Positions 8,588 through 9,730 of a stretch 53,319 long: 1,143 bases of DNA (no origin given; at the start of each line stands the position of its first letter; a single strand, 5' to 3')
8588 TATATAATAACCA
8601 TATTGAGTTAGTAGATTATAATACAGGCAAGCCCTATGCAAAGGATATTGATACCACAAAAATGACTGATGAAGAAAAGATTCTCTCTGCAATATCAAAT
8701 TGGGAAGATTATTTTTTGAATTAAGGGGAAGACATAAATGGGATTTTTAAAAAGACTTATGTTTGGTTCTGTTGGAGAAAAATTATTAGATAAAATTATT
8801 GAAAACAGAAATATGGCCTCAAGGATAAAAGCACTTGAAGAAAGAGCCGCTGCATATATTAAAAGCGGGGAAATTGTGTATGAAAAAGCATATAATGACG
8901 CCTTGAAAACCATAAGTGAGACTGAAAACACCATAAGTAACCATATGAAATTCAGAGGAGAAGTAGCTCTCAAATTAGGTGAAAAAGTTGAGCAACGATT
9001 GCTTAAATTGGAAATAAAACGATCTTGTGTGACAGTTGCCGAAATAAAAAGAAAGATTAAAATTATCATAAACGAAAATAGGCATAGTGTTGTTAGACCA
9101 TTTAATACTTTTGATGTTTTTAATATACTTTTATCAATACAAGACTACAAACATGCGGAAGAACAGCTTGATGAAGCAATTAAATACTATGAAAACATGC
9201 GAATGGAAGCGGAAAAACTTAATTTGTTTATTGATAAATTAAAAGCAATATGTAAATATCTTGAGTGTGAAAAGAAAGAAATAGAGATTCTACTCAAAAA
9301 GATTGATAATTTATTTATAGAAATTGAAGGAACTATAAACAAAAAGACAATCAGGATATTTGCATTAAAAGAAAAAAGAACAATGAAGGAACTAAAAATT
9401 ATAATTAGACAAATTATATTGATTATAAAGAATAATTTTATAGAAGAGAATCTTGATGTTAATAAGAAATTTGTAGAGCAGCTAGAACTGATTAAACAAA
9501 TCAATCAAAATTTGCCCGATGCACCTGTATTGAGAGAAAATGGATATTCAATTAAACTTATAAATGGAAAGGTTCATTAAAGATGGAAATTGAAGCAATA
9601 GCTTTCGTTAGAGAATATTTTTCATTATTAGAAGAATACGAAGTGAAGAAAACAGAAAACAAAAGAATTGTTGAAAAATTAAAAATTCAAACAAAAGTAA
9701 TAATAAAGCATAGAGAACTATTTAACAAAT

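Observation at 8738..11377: Candidate undescribed system: coiled-coil protein + two paralogous helical proteins + membrane-anchored RCC1-like propeller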

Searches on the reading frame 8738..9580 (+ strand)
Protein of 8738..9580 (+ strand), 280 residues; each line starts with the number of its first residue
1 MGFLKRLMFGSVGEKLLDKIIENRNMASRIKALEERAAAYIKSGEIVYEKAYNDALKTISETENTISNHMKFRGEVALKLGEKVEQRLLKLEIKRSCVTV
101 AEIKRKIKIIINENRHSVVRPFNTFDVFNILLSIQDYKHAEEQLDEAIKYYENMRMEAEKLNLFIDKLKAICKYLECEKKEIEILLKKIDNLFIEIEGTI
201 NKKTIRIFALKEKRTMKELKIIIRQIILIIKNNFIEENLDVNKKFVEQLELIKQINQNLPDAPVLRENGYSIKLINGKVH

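Call 3: search_protein_families(library=pfam, proteins=[window:8738-9580:+], max_evalue=1)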
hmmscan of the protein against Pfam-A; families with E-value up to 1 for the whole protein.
window:8738-9580:+ (280 aa): 3 families
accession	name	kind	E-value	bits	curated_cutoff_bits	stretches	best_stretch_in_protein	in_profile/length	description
PF08002.16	DUF1697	-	0.027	15.3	24.4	1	36-88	35-87/137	Protein of unknown function (DUF1697)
PF14056.11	DUF4250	-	0.068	13.6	27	1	160-190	15-45/55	Domain of unknown function (DUF4250)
PF07719.23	TPR_2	-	0.28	11.9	27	0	130-153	10-33/34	Tetratricopeptide repeat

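Call 4: search_protein_families(library=padloc, proteins=[window:8738-9580:+], max_evalue=1)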
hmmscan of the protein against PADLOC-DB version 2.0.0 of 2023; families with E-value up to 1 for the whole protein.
window:8738-9580:+ (280 aa): 1 family
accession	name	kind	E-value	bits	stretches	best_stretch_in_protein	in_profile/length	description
PDLC03633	MTase_III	-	0.0096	12.6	1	56-131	305-376/616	Type III methyltransferase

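Call 5: search_protein_families(library=ncbifam, proteins=[window:8738-9580:+], max_evalue=1)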
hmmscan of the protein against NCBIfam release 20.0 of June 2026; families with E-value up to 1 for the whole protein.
window:8738-9580:+ (280 aa): 2 families
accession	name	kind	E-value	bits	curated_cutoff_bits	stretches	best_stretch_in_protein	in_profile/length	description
TIGR02473.1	flagell_FliJ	equivalog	0.071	13.5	50.45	1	134-196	26-91/141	flagellar export protein FliJ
TIGR03802.1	Asp_Ala_antiprt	equivalog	0.32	9.6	546.95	1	8-171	166-315/562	aspartate-alanine antiporter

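Call 9: find_homologous_proteins(query=window:8738-9580:+, max_evalue=0.001)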
Query window:8738-9580:+ (280 aa): 6 proteins with E <= 0.001 among 3350 candidates.
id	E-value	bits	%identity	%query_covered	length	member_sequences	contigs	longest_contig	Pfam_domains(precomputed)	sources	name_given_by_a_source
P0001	2.4e-168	576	100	100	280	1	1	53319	-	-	-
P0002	2.0e-110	386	67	100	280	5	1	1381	-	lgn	-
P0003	1.0e-109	384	66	100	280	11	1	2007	-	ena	-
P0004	1.6e-106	374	65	100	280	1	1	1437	-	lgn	-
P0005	6.6e-89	316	56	100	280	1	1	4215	-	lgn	-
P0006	2.1e-65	239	67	63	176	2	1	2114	-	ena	-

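Call 10: search_protein_families(library=phrogs, proteins=[window:8738-9580:+], max_evalue=1)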
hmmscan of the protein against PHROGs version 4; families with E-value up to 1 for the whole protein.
window:8738-9580:+ (280 aa): 1 family
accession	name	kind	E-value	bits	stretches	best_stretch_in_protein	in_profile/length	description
phrog_13254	-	unknown function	0.016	16.5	1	4-70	47-110/132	-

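Call 11: find_encoding_contigs(protein=P0005, flank=10000)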
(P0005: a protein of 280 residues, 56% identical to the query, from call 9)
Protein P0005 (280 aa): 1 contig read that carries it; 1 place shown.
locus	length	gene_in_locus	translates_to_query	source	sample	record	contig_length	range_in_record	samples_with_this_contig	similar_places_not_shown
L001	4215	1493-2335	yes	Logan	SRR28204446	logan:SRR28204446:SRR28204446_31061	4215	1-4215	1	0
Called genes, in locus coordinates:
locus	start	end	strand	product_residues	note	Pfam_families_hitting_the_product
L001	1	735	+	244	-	?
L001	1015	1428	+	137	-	-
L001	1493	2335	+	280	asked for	-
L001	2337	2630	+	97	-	-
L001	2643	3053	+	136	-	-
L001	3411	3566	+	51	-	-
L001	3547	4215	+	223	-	?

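Call 12: find_encoding_contigs(protein=P0003, flank=10000)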
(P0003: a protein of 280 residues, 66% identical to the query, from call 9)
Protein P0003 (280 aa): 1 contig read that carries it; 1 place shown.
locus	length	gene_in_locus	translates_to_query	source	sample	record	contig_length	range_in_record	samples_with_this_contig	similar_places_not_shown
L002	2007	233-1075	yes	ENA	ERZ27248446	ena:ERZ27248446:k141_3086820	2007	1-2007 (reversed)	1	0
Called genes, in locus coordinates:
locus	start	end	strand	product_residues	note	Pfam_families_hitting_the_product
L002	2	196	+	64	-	?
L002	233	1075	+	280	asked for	-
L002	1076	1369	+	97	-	-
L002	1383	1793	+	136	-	-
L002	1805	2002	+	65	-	-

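Call 13: find_encoding_contigs(protein=P0006, flank=10000)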
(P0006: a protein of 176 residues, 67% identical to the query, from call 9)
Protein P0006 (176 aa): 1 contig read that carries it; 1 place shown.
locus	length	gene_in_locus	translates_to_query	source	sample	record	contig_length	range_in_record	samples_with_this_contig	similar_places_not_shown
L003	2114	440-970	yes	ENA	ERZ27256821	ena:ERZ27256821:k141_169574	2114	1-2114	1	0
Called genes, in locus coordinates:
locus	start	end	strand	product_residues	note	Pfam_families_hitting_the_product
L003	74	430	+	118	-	-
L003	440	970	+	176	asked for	-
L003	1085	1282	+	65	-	-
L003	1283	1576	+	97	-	-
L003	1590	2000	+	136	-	-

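Call 23: search_solved_structures(query=A1, max_evalue=10)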
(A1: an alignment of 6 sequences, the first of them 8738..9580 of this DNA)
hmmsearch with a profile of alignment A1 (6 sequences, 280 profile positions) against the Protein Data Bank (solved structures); distinct sequences matched with E-value up to 10: 3.
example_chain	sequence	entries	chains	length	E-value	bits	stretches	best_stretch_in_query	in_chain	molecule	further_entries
9smn_A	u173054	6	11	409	0.2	14.2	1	153-215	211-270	BRCA1-A complex subunit Abraxas 1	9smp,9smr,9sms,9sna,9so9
9sqy_D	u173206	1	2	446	0.23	13.9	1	153-215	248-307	BRCA1-A complex subunit Abraxas 1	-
4pnd_A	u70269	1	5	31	0.73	12.3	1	180-202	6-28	CC-Pent_Variant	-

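Call 32: predict_structure(alignment_id=A1)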
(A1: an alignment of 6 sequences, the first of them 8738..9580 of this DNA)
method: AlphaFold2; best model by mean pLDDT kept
length: 280 residues; sequences in the alignment: 6
mean_pLDDT: 56.1   pTM: 0.47
mean pLDDT of the five models: 56.1, 53.2, 52.5, 48.7, 43.5
residues with pLDDT >= 90: 1; 70-90: 58; 50-70: 122; < 50: 99
segments of 3 or more residues with pLDDT < 50: 1-3, 5-7, 98-141, 235-280
pLDDT, mean of each block of 10 residues (from residue 1): 48 52 55 58 57 62 70 72 65 55 43 33 31 38 56 61 67 76 84 80 61 78 69 51 43 36 34 32
secondary structure, 60 per line:
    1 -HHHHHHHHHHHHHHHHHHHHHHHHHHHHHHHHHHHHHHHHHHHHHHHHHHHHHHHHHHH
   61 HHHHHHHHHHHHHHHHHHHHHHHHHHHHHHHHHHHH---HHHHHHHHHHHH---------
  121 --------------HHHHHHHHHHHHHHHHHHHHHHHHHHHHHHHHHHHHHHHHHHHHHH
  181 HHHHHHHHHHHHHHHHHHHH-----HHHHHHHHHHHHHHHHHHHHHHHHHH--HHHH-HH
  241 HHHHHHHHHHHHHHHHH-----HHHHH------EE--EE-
elements in order: H2-96 H100-111 H135-200 H206-231 H234-237 H239-257 H263-267
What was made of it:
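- Tried and rejected: The first AF2 model, from 6 sequences, was too poor (pLDDT 56, call 32).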

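Call 34: search_protein_representatives(alignment_id=A1)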
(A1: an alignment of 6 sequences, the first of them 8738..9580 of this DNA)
Query: 6 sequences, 280 profile positions. Proteins with E-value up to 0.001 (for the whole library): 47; up to 1e-10: 28; up to 1e-30: 1. The best 47 are listed.
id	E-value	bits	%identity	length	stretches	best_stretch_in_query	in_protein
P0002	8.4e-155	530.5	-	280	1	1-280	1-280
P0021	3.0e-27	112.0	-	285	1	20-276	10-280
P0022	3.9e-26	108.4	-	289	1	34-267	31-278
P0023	1.2e-25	106.8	-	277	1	23-268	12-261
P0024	4.4e-24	101.7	-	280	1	16-276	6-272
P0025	7.8e-23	97.6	-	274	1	37-271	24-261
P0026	3.2e-22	95.5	-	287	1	1-268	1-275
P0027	5.2e-21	91.6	-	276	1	21-265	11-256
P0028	3.9e-20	88.7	-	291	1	29-269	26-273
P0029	8.5e-20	87.6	-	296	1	18-269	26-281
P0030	3.7e-19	85.5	-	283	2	136-269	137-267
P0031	2.1e-18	83.0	-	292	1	23-269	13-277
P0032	3.0e-18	82.5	-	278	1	16-265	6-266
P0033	2.4e-17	79.5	-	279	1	15-268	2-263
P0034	3.2e-16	75.8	-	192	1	123-267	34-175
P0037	7.9e-15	71.3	-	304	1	22-265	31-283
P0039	2.0e-13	66.7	-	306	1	35-267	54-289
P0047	4.1e-11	59.1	-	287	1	35-269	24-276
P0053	7.0e-08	48.5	-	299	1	20-273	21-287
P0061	3.1e-05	39.8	-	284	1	59-275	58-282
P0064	1.7e-04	37.4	-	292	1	27-278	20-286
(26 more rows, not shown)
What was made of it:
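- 8738..9580 (+): A: a 280-aa all-helical protein. It has an N-terminal MG-hydrophobic motif and two long helices (about 2-93 and 134-201) joined by a disordered loop. Two shorter helices follow, then a conserved INxxLPxxP motif. The family has 47 clusters at 50% identity among 1.84 billion representatives, all about 265-307 aa (call 34).
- The very sparse and patchy distribution (47 clusters in 1.84 billion representatives, call 34) and the foreign GC argue against a physiological core role.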

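Call 37: search_solved_structures(query=A4, max_evalue=10)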
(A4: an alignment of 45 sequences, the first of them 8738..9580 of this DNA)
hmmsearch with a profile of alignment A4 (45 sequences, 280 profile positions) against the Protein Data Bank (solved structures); distinct sequences matched with E-value up to 10: 29.
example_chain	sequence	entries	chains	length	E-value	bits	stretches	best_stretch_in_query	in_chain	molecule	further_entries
7y9n_A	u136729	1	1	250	5.4e-05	26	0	141-190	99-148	Spike protein S2',5HB-H2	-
7wxz_A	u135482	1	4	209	0.0045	19.7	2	142-196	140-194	Spike protein S2'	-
7jh5_A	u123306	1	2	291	0.0062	19.3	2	13-57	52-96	Co-LOCKR: de novo designed protein switch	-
7zr2_A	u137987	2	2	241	0.028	17.1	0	143-201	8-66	Spike protein S2',Chimeric protein mimic of SARS-CoV-2 Spike HR1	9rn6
2aj6_A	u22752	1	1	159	0.035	16.8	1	203-256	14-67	hypothetical protein MW0638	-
2bez_C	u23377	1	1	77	0.048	16.4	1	142-197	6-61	Spike glycoprotein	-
5zvm_A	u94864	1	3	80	0.057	16.1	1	142-197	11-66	Spike glycoprotein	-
7cbc_A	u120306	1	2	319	0.073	15.8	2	12-57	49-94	De novo designed switch protein caging a hemagglutinin binder (sCageHA267_1S)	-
4g2k_A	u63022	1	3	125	0.075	15.7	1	149-201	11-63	General control protein GCN4, Envelope glycoprotein GP2 chimera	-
9kmo_A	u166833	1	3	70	0.084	15.6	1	147-203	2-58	Spike protein S2'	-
1zv8_A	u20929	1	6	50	0.099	15.3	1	143-190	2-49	E2 glycoprotein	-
9i4t_Q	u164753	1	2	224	0.12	15.1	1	171-225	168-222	Oxygen-evolving enhancer protein 3-1, chloroplastic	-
6c8z_A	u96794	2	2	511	0.16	14.7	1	31-141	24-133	ADP-dependent phosphofructokinase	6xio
3jbn_A8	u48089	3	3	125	0.17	14.6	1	39-87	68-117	60S ribosomal protein eL32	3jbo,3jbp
1wyy_A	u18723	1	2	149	0.2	14.3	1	142-197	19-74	E2 Glycoprotein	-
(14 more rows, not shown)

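Call 38: search_protein_families(library=pfam, alignment_id=A4, max_evalue=0.1)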
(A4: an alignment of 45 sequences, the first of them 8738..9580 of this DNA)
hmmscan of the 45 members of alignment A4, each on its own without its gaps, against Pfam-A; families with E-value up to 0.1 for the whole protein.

A. member 1, window:8738-9580:+ (280 aa): 2 families
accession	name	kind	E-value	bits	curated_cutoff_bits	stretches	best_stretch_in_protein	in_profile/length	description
PF08002.16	DUF1697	-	0.027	15.3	24.4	1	36-88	35-87/137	Protein of unknown function (DUF1697)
PF14056.11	DUF4250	-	0.068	13.6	27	0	160-190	15-45/55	Domain of unknown function (DUF4250)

B. families by the number of members that match (of 45 scanned): 125 families (the first 25 are shown)
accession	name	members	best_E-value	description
PF06103.16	DUF948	4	8.7e-05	Bacterial protein of unknown function (DUF948)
PF09787.14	Golgin_A5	3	0.0086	Golgin subfamily A member 5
PF05531.17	NPV_P10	3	0.014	Nucleopolyhedrovirus P10 protein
PF01025.24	GrpE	2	3.5e-05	GrpE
PF25541.1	TBCA_PH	2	0.0023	PH domain-containing proteins, TBCA domain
PF02601.20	Exonuc_VII_L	2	0.003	Exonuclease VII, large subunit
PF01322.25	Cytochrom_C_2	2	0.0086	Cytochrome C'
PF23153.1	Aip3p_Bud6_N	2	0.016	Aip3p/Bud6 N-terminal domain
PF23921.1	DUF7260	2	0.018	Domain of unknown function (DUF7260)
PF06009.19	Laminin_II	2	0.024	Laminin Domain II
PF08702.15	Fib_alpha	2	0.025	Fibrinogen alpha/beta chain family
PF07464.16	ApoLp-III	2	0.029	Apolipophorin-III precursor (apoLp-III)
PF06419.17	COG6_N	2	0.03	Conserved oligomeric complex COG6, N-terminal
PF14712.11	Snapin_Pallidin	2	0.085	Snapin/Pallidin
PF04108.17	ATG17_like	1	4.9e-05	Autophagy protein ATG17-like domain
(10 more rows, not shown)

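Call 49: predict_structure(alignment_id=A4)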
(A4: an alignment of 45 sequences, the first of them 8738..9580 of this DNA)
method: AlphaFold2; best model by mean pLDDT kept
length: 280 residues; sequences in the alignment: 45
mean_pLDDT: 75.0   pTM: 0.62
mean pLDDT of the five models: 75.0, 73.7, 68.2, 64.9, 64.2
residues with pLDDT >= 90: 115; 70-90: 72; 50-70: 38; < 50: 55
segments of 3 or more residues with pLDDT < 50: 96-131, 264-280
pLDDT, mean of each block of 10 residues (from residue 1): 54 63 80 93 94 94 95 92 77 46 37 38 34 66 92 94 93 95 93 82 62 81 91 85 91 89 50 40
secondary structure, 60 per line:
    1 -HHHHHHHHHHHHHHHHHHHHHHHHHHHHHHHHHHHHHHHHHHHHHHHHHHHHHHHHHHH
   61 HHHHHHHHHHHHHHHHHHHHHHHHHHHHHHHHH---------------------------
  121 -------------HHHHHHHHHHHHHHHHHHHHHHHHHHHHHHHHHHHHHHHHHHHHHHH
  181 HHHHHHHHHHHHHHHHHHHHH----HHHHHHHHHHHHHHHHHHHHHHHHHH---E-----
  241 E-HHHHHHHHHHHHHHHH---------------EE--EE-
elements in order: H2-93 H134-201 H206-231 H243-258
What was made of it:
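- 8738..9580 (+): AF2 pLDDT 75, pTM 0.62 (call 49).
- On PspA/IM30/ESCRT-III: The AF2 model has helices at 2-93, 134-201, 206-231 and 243-258 (call 49).
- Checked: The AF2 model of A is all-helical (call 49).
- The helix order of the model (long-long-short-short) is broadly like alpha-1 to alpha-5 of ESCRT-III (call 49). The hairpin tip carries a disordered loop of about 40 residues, which I do not recall in PspA (call 49).
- Tried and rejected: The second, from 45 sequences, was usable (call 49).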

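Call 51: fold_search(model_id=the predicted structure, library=pdb)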
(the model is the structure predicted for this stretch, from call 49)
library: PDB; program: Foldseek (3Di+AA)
matches with E <= 10: 201; with E <= 0.001: 0
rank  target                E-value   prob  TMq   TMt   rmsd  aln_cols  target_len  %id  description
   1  8iyj_B1               1.0e-01  0.51  0.25  0.20  38.3       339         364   12  Cryo-EM structure of the 48-nm repeat doublet microtubule from mouse sperm (released 2023-07-05)
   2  9fqr_Ct               1.2e-01  0.28  0.19  0.16  54.0       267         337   16  96-nm repeat of axonemal doublet microtubules from bovine sperm (released 2025-03-26)
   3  8tzl_E                1.7e-01  0.57  0.24  0.20  45.5       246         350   15  Cryo-EM structure of Vibrio cholerae FtsE/FtsX/EnvC complex, full-length (released 2023-12-20)
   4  8otz_Cv               2.4e-01  0.23  0.20  0.15  52.5       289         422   17  48-nm repeat of the native axonemal doublet microtubule from bovine sperm (released 2023-11-22)
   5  8otz_Cr               3.6e-01  0.28  0.24  0.18  49.4       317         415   15  48-nm repeat of the native axonemal doublet microtubule from bovine sperm (released 2023-11-22)
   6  9fqr_A0               3.8e-01  0.18  0.20  0.15  52.6       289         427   16  96-nm repeat of axonemal doublet microtubules from bovine sperm (released 2025-03-26)
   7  8i7o_B3               4.2e-01  0.25  0.24  0.20  41.4       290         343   13  In situ structure of axonemal doublet microtubules in mouse sperm with 16-nm repeat (released 2023-10-11)
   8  8wjo_B                4.4e-01  0.13  0.17  0.17  51.1       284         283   12  Cryo-EM structure of 8-subunit Smc5/6 arm region (released 2024-06-26)
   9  8i7r_B8               4.9e-01  0.12  0.17  0.13  54.2       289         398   14  In situ structure of axonemal doublet microtubules in mouse sperm with 48-nm repeat (released 2023-10-11)
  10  8otz_Cu               5.4e-01  0.23  0.24  0.20  49.7       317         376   14  48-nm repeat of the native axonemal doublet microtubule from bovine sperm (released 2023-11-22)
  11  8iyj_B2               5.7e-01  0.23  0.25  0.18  52.1       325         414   14  Cryo-EM structure of the 48-nm repeat doublet microtubule from mouse sperm (released 2023-07-05)
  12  8j07_8N               6.3e-01  0.21  0.24  0.19  49.2       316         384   13  96nm repeat of human respiratory doublet microtubule and associated axonemal complexes (released 2023-07-26)
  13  8i7r_B2               6.3e-01  0.11  0.17  0.12  54.6       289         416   15  In situ structure of axonemal doublet microtubules in mouse sperm with 48-nm repeat (released 2023-10-11)
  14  8iyj_B4               7.4e-01  0.10  0.17  0.13  53.9       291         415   16  Cryo-EM structure of the 48-nm repeat doublet microtubule from mouse sperm (released 2023-07-05)
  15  7rro_B3               7.8e-01  0.18  0.23  0.18  49.5       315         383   14  Structure of the 48-nm repeat doublet microtubule from bovine tracheal cilia (released 2021-10-27)
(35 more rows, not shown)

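Call 53: find_encoding_contigs(protein=window:8738-9580:+, flank=10000)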
Protein window:8738-9580:+ (280 aa): no gene with exactly this product is on record in the collection.
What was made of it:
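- Tried and rejected: The window's own A protein is not in the contig index (call 53).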

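Call 54: search_dna_similar(query=window:8738-9580:+, collection=phages, mode=protein, max_evalue=0.01)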
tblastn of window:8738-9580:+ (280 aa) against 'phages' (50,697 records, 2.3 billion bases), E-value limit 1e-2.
No match.

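Call 55: search_dna_similar(query=window:8738-9580:+, collection=plasmids, mode=protein, max_evalue=0.01)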
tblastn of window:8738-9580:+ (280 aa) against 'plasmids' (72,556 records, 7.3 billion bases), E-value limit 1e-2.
No match.

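Call 57: find_encoding_contigs(protein=P0021, flank=10000, max_places=4)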
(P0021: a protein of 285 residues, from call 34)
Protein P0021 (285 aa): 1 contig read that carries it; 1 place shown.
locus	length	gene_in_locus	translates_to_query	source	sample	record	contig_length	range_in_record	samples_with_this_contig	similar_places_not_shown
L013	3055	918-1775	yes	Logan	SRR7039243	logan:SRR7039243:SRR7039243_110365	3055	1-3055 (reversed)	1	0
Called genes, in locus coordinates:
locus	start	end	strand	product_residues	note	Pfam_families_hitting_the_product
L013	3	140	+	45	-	?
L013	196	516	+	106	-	PF00893:Multi_Drug_Res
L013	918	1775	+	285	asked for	-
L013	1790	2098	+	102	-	-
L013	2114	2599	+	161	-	-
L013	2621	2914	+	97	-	-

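Call 58: list_cluster_members(proteins=[P0022, P0024, P0026, P0028, P0037, P0039, P0047, P0053, P0061, P0064])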
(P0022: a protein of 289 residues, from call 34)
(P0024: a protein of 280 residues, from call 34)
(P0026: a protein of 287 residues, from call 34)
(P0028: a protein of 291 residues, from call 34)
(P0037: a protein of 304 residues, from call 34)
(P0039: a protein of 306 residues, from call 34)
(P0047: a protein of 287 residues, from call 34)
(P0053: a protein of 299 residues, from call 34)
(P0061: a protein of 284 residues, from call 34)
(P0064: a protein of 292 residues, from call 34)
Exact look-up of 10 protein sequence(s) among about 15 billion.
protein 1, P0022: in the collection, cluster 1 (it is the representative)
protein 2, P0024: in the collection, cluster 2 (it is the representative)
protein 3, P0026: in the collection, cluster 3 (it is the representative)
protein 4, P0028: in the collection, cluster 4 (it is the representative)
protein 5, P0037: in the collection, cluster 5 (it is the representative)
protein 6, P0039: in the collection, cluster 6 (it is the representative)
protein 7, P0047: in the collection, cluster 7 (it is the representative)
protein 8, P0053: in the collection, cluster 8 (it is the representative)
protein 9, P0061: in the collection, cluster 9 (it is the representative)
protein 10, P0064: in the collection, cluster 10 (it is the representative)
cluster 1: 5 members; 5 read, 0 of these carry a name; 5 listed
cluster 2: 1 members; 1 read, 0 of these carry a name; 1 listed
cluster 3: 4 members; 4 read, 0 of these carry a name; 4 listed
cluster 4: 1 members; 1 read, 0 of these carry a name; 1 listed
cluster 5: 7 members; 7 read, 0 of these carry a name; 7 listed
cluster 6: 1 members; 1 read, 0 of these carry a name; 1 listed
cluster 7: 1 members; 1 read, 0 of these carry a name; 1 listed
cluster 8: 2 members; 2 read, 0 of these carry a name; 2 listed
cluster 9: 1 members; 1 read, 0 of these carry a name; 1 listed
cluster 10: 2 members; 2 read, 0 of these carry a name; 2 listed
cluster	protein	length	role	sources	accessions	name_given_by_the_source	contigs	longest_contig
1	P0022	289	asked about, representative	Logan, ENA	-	-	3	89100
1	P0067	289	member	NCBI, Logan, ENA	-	-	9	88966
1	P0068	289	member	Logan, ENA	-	-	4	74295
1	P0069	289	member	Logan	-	-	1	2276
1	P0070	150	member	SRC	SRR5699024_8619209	-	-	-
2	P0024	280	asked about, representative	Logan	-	-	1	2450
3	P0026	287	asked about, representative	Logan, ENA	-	-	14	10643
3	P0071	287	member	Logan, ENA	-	-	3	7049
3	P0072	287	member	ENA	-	-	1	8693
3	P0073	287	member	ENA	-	-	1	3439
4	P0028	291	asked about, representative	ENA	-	-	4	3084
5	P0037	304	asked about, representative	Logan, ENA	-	-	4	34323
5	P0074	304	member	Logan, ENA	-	-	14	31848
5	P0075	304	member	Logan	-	-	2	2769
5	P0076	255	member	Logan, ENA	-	-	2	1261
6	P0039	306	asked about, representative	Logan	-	-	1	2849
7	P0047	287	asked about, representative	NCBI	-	-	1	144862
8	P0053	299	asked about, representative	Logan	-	-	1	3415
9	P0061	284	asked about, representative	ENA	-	-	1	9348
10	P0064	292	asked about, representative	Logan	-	-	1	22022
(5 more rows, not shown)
